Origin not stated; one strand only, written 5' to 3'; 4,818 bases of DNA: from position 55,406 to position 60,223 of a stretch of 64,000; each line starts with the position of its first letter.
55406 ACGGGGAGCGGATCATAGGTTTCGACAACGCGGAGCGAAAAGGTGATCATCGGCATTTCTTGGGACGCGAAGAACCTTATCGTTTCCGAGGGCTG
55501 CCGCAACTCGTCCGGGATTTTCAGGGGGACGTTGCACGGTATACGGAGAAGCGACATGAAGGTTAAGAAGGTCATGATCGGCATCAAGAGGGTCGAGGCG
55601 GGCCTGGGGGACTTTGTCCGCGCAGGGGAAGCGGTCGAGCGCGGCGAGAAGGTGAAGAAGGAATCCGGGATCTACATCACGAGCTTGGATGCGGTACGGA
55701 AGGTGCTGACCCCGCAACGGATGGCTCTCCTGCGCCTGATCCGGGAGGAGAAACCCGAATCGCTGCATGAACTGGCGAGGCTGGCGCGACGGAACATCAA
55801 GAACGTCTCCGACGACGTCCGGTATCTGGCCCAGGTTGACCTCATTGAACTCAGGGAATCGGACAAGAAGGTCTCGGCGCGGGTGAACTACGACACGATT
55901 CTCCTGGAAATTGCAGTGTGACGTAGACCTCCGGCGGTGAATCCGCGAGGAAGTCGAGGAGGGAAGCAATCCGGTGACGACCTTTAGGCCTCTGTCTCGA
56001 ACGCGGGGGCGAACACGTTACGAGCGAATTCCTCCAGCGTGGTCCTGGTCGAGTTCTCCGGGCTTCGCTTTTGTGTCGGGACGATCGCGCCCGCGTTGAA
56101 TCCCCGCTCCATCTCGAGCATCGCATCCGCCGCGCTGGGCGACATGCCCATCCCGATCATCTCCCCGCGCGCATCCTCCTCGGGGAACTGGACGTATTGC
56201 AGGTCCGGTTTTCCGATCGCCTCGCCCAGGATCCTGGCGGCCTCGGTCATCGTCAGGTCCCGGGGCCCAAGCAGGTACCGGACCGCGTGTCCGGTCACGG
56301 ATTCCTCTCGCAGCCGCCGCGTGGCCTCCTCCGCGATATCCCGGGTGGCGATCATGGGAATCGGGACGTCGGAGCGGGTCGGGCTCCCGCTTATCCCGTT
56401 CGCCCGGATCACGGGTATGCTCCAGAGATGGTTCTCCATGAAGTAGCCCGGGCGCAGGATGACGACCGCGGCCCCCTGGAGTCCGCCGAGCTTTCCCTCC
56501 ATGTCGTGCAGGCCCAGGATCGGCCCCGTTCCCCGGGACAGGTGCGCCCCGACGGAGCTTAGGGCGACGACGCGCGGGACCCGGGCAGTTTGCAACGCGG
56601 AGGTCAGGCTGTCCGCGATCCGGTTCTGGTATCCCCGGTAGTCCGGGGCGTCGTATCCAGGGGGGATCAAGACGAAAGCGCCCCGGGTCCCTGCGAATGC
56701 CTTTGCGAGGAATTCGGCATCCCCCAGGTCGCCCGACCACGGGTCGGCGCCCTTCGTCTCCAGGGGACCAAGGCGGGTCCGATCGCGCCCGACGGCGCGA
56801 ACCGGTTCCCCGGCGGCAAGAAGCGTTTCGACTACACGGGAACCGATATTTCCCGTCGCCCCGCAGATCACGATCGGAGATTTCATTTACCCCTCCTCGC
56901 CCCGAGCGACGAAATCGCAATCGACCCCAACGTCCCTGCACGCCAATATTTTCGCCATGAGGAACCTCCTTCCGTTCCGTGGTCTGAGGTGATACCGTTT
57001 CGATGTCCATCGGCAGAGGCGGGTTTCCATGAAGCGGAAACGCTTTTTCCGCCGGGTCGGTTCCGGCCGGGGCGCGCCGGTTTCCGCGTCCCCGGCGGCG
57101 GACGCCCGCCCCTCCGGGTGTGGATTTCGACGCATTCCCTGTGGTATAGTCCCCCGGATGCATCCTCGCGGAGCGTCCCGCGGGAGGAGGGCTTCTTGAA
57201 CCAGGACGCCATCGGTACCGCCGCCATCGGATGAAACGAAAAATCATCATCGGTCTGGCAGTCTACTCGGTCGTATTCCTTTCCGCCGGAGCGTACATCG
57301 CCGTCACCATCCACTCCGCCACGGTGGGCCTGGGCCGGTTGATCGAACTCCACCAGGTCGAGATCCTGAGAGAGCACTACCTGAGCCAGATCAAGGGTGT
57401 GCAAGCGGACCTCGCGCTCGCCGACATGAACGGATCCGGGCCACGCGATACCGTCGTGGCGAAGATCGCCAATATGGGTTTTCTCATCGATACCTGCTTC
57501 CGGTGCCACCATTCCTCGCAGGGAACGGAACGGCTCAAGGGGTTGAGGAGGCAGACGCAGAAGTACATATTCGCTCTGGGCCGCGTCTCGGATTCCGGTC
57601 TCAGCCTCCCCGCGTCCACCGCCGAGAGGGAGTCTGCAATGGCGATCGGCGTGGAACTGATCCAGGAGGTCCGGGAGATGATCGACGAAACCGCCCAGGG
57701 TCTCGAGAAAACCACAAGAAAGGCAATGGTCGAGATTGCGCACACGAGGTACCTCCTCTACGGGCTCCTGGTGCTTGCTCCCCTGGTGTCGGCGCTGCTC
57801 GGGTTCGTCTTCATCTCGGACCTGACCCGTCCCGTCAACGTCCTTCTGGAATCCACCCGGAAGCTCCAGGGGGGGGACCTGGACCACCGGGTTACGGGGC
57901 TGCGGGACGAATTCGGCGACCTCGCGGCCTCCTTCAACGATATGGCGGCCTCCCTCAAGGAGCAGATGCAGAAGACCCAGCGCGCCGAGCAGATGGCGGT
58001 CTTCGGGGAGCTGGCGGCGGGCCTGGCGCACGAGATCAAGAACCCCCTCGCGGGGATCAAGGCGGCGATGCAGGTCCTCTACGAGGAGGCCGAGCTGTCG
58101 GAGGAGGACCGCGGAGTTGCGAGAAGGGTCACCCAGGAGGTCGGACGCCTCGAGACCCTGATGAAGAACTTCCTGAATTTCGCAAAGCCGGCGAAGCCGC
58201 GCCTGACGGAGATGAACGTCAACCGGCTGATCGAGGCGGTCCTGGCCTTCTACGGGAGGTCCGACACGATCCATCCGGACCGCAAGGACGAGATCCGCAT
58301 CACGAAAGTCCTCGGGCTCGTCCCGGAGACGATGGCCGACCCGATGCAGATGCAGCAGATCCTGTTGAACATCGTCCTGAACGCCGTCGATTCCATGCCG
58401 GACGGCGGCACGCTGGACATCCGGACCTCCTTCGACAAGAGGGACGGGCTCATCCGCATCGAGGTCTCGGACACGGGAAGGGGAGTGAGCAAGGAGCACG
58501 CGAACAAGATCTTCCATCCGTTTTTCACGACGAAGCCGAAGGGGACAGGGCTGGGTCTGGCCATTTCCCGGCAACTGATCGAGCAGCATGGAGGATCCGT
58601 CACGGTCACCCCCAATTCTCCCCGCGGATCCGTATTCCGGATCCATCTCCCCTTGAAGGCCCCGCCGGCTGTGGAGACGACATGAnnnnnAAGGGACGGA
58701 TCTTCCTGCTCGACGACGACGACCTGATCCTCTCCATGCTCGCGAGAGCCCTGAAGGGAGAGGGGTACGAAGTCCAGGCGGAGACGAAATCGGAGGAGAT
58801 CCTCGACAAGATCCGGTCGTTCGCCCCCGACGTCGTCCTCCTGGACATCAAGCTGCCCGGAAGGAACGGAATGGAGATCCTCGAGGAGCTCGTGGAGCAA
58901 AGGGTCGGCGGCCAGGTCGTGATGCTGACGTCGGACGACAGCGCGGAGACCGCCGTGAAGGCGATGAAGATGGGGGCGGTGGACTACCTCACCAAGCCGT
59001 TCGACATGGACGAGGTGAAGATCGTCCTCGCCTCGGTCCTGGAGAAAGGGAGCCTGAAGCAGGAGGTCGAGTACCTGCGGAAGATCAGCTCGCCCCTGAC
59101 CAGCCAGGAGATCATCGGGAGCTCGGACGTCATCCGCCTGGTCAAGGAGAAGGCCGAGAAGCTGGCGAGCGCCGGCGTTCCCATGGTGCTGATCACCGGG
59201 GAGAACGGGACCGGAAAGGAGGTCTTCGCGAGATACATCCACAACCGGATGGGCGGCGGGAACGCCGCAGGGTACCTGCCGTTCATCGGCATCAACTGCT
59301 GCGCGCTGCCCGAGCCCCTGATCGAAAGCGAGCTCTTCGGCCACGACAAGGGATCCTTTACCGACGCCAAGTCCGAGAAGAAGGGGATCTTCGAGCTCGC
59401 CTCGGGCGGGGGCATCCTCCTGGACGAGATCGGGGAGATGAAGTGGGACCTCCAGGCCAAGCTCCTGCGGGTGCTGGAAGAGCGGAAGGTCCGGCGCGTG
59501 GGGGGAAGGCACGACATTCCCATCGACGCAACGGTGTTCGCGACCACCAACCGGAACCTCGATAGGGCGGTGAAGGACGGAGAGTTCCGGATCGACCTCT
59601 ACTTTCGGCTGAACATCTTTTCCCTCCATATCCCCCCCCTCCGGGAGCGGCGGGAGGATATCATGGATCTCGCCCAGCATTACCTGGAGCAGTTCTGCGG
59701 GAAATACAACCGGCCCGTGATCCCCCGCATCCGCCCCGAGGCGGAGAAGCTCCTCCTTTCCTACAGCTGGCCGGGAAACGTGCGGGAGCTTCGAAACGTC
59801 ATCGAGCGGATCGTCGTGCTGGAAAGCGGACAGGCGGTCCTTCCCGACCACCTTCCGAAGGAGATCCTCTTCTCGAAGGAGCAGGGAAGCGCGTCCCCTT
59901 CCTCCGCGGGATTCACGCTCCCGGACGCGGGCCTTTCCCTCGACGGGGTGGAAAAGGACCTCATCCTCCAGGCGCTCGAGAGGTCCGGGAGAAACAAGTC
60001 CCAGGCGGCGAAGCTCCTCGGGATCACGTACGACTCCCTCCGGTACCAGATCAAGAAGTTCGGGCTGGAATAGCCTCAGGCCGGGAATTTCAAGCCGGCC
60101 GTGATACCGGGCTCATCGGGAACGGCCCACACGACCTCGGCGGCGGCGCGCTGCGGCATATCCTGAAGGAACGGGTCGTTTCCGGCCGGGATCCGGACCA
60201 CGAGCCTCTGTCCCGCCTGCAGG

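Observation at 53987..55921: tRNA-Pro with a 45-nt 3'-end direct repeat bracketing one of two tandem DUF6516/HTH toxin-antitoxin-like modules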

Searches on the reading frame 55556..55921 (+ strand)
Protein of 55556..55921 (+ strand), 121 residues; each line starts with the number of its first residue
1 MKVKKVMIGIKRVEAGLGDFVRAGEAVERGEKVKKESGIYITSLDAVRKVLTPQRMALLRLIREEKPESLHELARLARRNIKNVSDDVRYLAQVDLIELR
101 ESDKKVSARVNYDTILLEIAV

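Call 5: search_protein_families(library=pfam, proteins=[window:55556-55921:+], max_evalue=0.1)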
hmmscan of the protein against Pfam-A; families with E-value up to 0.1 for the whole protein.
window:55556-55921:+ (121 aa): 5 families
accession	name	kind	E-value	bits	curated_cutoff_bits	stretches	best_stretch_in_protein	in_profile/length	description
PF25212.1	HVO_A0114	-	3.9e-23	81.5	27.6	1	36-115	5-84/84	HVO_A0114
PF12840.13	HTH_20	-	0.00011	22.6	27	1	52-100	3-51/51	Helix-turn-helix domain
PF01047.28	MarR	-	0.0022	18.3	24.6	1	51-101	1-51/59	MarR family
PF13689.11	DUF4154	-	0.017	15.6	24.9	1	37-115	52-127/143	YfiR/HmsC-like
PF16581.11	HIGH_NTase1_ass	-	0.075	13.4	26.7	1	36-115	80-158/205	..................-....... C-terminal region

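Call 20: find_encoding_contigs(protein=window:55556-55921:+, flank=10000, max_places=10)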
Protein window:55556-55921:+ (121 aa): no gene with exactly this product is on record in the collection.

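Call 49: find_homologous_proteins(query=window:55556-55921:+, max_evalue=1e-10)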
Query window:55556-55921:+ (121 aa): 86 proteins with E <= 1e-10 among 112 candidates.
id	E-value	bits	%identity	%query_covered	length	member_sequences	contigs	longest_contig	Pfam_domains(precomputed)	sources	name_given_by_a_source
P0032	4.1e-66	238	100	100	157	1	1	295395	PF25212.3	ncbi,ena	-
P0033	3.0e-60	219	92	100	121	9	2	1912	PF25212.3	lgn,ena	-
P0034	2.3e-50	187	79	100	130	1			PF25212.3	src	-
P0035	2.6e-48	180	75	100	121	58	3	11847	PF25212.3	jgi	jgi:predicted transcriptional regulator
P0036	6.4e-48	179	74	100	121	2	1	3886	PF25212.3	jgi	jgi:predicted transcriptional regulator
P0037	1.4e-47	178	75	100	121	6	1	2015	PF25212.3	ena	-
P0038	2.2e-47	177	75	96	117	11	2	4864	PF25212.3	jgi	jgi:predicted transcriptional regulator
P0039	3.7e-47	177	74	100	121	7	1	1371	PF25212.3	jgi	jgi:predicted transcriptional regulator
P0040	3.8e-47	177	72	100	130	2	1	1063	PF25212.3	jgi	jgi:predicted transcriptional regulator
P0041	5.4e-47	176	74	100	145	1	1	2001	PF25212.3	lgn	-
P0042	5.8e-47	176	74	100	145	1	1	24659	PF25212.3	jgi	-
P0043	5.8e-47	176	74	100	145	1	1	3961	PF25212.3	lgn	-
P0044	5.9e-47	176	73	100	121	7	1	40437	PF25212.3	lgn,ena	-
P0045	6.4e-47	176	72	100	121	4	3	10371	PF25212.3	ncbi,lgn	-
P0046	1.0e-46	175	74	100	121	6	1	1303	PF25212.3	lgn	-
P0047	1.1e-46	175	73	100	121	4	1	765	PF25212.3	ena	-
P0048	1.7e-46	175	74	100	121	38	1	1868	PF25212.3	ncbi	-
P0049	2.2e-46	174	73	100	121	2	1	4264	PF25212.3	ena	-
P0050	2.7e-46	174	72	100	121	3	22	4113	PF25212.3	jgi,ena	jgi:predicted transcriptional regulator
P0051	2.9e-46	174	72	100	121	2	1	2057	PF25212.3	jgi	jgi:predicted transcriptional regulator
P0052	3.7e-46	173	71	100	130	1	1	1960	PF25212.3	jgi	jgi:predicted transcriptional regulator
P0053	4.1e-46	173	72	100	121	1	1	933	PF25212.3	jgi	jgi:predicted transcriptional regulator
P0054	6.8e-46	173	72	100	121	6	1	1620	PF25212.3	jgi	-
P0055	7.4e-46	173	73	100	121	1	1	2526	PF25212.3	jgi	jgi:predicted transcriptional regulator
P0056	9.3e-46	172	71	100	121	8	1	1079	PF25212.3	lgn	-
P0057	9.6e-46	172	72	100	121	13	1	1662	PF25212.3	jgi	jgi:predicted transcriptional regulator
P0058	1.1e-45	172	72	100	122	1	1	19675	PF25212.3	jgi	-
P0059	2.2e-45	171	70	100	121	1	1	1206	PF25212.3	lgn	-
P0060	3.2e-45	170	70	100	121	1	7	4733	PF12840.14,PF25212.3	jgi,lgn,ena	jgi:predicted transcriptional regulator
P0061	4.3e-45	170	71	100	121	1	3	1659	PF25212.3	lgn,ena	-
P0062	4.5e-45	170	72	100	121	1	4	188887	PF25212.3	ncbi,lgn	-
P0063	6.0e-45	170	71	100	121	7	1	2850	PF25212.3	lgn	-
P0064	1.0e-44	169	69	100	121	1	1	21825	PF01047.29,PF25212.3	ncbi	-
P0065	1.1e-44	169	72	100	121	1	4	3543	PF25212.3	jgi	jgi:predicted transcriptional regulator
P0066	1.2e-44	169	71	100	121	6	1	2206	PF12840.14,PF25212.3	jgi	jgi:predicted transcriptional regulator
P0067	1.3e-44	169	70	100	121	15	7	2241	PF25212.3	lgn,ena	-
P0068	2.1e-44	168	71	100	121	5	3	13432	PF25212.3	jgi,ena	jgi:predicted transcriptional regulator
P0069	2.2e-44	168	69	100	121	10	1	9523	PF25212.3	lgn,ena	-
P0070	6.3e-44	166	68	100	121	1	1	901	PF25212.3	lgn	-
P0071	1.2e-43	165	69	100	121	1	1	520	PF25212.3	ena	-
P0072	1.7e-43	165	70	100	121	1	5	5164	PF25212.3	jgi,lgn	jgi:predicted transcriptional regulator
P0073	1.7e-43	165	65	90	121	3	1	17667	PF01047.29,PF12840.14,PF25212.3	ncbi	ncbi:MAG: helix-turn-helix domain-containing protein [Thermodesulfobacteriota bacterium]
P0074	3.1e-43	164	67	100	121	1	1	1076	PF25212.3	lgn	-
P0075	4.4e-43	164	68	100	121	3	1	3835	PF25212.3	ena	-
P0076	9.0e-43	163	69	100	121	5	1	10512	PF25212.3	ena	-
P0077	1.2e-42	162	66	100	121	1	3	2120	PF25212.3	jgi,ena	-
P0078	1.3e-42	162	69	100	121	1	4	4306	PF12840.14,PF25212.3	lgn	-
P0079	1.4e-42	162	69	100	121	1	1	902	PF25212.3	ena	-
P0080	1.4e-42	162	68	99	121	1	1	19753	PF12840.14,PF25212.3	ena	-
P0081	1.5e-42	162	65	100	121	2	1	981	PF01047.29,PF25212.3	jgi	jgi:predicted transcriptional regulator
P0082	2.0e-42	161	69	100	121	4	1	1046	PF25212.3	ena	-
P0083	4.5e-42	160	68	100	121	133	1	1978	PF12840.14,PF25212.3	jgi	-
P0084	5.2e-42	160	67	100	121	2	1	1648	PF25212.3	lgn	-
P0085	5.6e-42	160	67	100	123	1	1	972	PF12840.14,PF25212.3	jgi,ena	-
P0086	1.2e-40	156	63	100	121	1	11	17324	PF01047.29,PF12840.14,PF25212.3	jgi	jgi:predicted transcriptional regulator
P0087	2.4e-40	155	64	100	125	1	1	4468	PF25212.3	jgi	-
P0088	9.8e-40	153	60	88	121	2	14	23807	PF01047.29,PF25212.3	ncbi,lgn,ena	ncbi:MAG: MarR family transcriptional regulator [Nitrospirota bacterium]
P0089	1.1e-39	153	75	84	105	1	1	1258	PF25212.3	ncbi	-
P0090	1.2e-39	153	72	87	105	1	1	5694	PF25212.3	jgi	jgi:predicted transcriptional regulator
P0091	1.7e-39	152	61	90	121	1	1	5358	PF25212.3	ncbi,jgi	jgi:predicted transcriptional regulator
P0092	6.1e-38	147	60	100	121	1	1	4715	PF25212.3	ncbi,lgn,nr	ncbi:MAG: hypothetical protein HY957_10140 [Nitrospirae bacterium]|nr:hypothetical protein [Nitrospi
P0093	2.0e-36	142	60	100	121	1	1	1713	PF01047.29,PF25212.3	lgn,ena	-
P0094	2.3e-36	142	64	100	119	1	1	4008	PF25212.3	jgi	jgi:predicted transcriptional regulator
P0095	3.4e-36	141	60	100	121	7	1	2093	PF25212.3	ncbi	-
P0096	2.2e-34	136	55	90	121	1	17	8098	PF25212.3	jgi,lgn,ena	-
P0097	5.9e-34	134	57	100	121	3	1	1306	PF25212.3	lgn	-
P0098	7.2e-33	131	55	90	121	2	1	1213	PF01047.29,PF25212.3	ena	-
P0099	2.7e-31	126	65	83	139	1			PF25212.3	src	-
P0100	6.7e-28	115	53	100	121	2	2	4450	PF01047.29,PF12840.14,PF25212.3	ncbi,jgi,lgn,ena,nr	ncbi:MAG TPA: MarR family transcriptional regulator [Thermodesulfovibrionales bacterium]|nr:MarR fam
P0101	3.7e-27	112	49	90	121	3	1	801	PF01047.29,PF25212.3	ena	-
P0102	1.5e-24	104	49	100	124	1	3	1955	PF25212.3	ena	-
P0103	2.2e-24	104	49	100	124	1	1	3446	PF25212.3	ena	-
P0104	2.7e-24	103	48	100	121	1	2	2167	PF25212.3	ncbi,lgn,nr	ncbi:MAG: hypothetical protein HY754_09185 [Nitrospirae bacterium]|nr:hypothetical protein [Nitrospi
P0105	1.1e-22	98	47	80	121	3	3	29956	PF25212.3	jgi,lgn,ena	-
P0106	7.7e-21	92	44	100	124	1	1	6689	PF25212.3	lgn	-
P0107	4.8e-20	90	48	83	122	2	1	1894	PF25212.3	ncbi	-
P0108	5.7e-20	89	43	100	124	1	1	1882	PF25212.3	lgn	-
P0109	5.9e-19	86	42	100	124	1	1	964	PF25212.3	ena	-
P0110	6.7e-19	86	42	100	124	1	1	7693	PF25212.3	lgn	-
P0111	9.3e-19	85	41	100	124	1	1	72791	PF25212.3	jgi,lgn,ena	-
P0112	2.6e-18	84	78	50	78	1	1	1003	PF25212.3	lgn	-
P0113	4.1e-18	83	40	100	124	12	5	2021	PF25212.3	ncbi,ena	ncbi:MAG: ArsR family transcriptional regulator [Nitrospirota bacterium]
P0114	8.3e-18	82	40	100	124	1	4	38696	PF25212.3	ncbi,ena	ncbi:MAG: ArsR family transcriptional regulator [Nitrospirota bacterium]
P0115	3.6e-17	80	71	55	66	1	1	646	PF25212.3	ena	-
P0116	3.9e-16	77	66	60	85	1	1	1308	PF25212.3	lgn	-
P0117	6.0e-16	76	44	100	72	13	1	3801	PF25212.3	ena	-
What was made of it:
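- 55556..55921 (+): tumA2, intact 121-aa HVO_A0114 protein, 48% identical to TumA1. 86 homologues (call 49).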

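Call 50: find_encoding_contigs(protein=P0032, flank=10000, max_places=4)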
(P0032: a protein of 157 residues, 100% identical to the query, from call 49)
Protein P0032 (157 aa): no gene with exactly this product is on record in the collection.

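Call 51: find_encoding_contigs(protein=P0033, flank=10000, max_places=4)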
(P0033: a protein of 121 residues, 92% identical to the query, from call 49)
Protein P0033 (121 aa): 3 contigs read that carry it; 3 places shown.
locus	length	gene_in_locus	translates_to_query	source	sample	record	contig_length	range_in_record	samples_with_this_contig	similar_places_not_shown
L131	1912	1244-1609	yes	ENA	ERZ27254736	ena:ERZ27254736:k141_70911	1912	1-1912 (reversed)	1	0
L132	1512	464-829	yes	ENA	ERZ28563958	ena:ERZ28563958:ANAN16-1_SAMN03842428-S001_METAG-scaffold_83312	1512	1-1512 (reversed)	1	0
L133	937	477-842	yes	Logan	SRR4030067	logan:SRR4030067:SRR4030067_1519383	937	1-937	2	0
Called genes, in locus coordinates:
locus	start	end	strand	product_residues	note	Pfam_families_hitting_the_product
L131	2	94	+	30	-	?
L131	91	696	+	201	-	PF01725:Ham1p_like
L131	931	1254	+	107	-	PF20126:TumE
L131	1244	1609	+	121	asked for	PF25212:HVO_A0114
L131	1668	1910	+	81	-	?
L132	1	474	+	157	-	?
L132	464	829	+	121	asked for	PF25212:HVO_A0114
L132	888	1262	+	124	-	PF25212:HVO_A0114, PF01022:HTH_5, PF12840:HTH_20 (weak)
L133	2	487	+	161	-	?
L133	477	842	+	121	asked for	PF25212:HVO_A0114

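Call 58: search_protein_families(library=ncbifam, proteins=[window:55556-55921:+], max_evalue=0.1)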
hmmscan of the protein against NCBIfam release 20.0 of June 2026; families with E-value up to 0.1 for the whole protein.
window:55556-55921:+ (121 aa): 1 family
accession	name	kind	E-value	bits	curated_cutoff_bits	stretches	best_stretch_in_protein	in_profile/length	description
NF033788.1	HTH_metalloreg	subfamily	0.00026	20.7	55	1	52-114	10-72/77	metalloregulator ArsR/SmtB family transcription factor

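Call 83: search_protein_families(library=padloc, proteins=[window:55556-55921:+], max_evalue=0.01)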
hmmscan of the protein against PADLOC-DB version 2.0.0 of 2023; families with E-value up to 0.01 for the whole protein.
window:55556-55921:+ (121 aa): 1 family
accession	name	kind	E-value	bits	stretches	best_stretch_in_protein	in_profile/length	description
PDLC01850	CARF3--CARF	-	0.0093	13.9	0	35-106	127-198/209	-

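Call 84: search_protein_families(library=phrogs, proteins=[window:55556-55921:+], max_evalue=0.01)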
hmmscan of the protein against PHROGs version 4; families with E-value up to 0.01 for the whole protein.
window:55556-55921:+ (121 aa): 1 family
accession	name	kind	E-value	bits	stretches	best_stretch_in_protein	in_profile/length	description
phrog_11214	-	unknown function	9.5e-25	88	1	4-120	2-118/123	-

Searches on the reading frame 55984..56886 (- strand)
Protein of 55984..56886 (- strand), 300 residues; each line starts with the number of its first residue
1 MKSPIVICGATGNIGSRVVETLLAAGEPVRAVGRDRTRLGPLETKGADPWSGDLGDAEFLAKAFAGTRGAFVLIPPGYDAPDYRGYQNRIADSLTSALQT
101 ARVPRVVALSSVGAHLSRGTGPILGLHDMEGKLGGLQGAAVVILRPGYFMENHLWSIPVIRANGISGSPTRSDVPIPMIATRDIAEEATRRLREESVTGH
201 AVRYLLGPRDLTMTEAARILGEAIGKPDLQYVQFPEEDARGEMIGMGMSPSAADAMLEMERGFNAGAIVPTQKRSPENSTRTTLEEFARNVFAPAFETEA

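Call 5: search_protein_families(library=pfam, proteins=[window:55984-56886:-], max_evalue=0.1)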
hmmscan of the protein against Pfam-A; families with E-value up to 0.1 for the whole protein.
window:55984-56886:- (300 aa): 6 families
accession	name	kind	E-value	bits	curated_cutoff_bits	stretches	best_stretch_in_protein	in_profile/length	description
PF05368.20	NmrA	-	5e-21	76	27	1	1-287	1-297/298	NmrA-like family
PF13460.12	NAD_binding_10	-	2e-15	57.6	27.2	1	9-115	1-102/184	NAD(P)H-binding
PF01370.27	Epimerase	-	6.4e-05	22.9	20.9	1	5-73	1-69/240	NAD dependent epimerase/dehydratase family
PF02254.24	TrkA_N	-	0.00013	22.7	23.8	1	5-67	1-62/116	TrkA-N domain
PF14747.11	DUF4473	-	0.0033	18.3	25.9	1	236-285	4-50/78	Domain of unknown function (DUF4473)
PF16363.11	GDP_Man_Dehyd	-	0.04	13.8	27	1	7-65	2-72/332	GDP-mannose 4,6 dehydratase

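Call 19: find_encoding_contigs(protein=window:55984-56886:-, flank=10000, max_places=10)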
Protein window:55984-56886:- (300 aa): no gene with exactly this product is on record in the collection.
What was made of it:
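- Tried and rejected: Exact-sequence look-ups of NmrA, TumA2 and the 157-aa TumA2 gene call: not on record (calls 19, 20, 50).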

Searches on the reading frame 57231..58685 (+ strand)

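Call 75: search_protein_families(library=pfam, proteins=[window:57231-58685:+], max_evalue=0.00001)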
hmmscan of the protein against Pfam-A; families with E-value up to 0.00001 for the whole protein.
window:57231-58685:+ (484 aa): 3 families
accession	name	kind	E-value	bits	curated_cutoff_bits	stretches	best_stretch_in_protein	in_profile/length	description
PF02518.31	HATPase_c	-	3.4e-28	98.7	26.4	1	370-476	2-110/111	Histidine kinase-, DNA gyrase B-, and HSP90-like ATPase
PF00672.30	HAMP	-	2e-13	50.9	25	1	197-244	5-53/53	HAMP domain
PF00512.31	HisKA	-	1.5e-12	47.8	26.9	1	260-319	4-62/66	His Kinase A (phospho-acceptor) domain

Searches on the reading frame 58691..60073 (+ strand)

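Call 75: search_protein_families(library=pfam, proteins=[window:58691-60073:+], max_evalue=0.00001)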
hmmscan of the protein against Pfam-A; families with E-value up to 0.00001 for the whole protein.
window:58691-60073:+ (460 aa): 5 families
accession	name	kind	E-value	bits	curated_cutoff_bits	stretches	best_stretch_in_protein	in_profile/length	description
PF00158.32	Sigma54_activat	-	2.8e-57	193.5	20.2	1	141-312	1-167/168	Sigma-54 interaction domain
PF25601.1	AAA_lid_14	-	4.5e-27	94.1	27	1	318-401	1-83/87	AAA+ ATPase lid domain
PF00072.30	Response_reg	-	7e-27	94.2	30.2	1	4-110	1-107/111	Response regulator receiver domain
PF14532.12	Sigma54_activ_2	-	2.7e-16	60.5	25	1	142-317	1-138/138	Sigma-54 interaction domain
PF02954.25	HTH_8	-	3.1e-12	46.4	22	1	419-457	4-42/42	Bacterial regulatory protein, Fis family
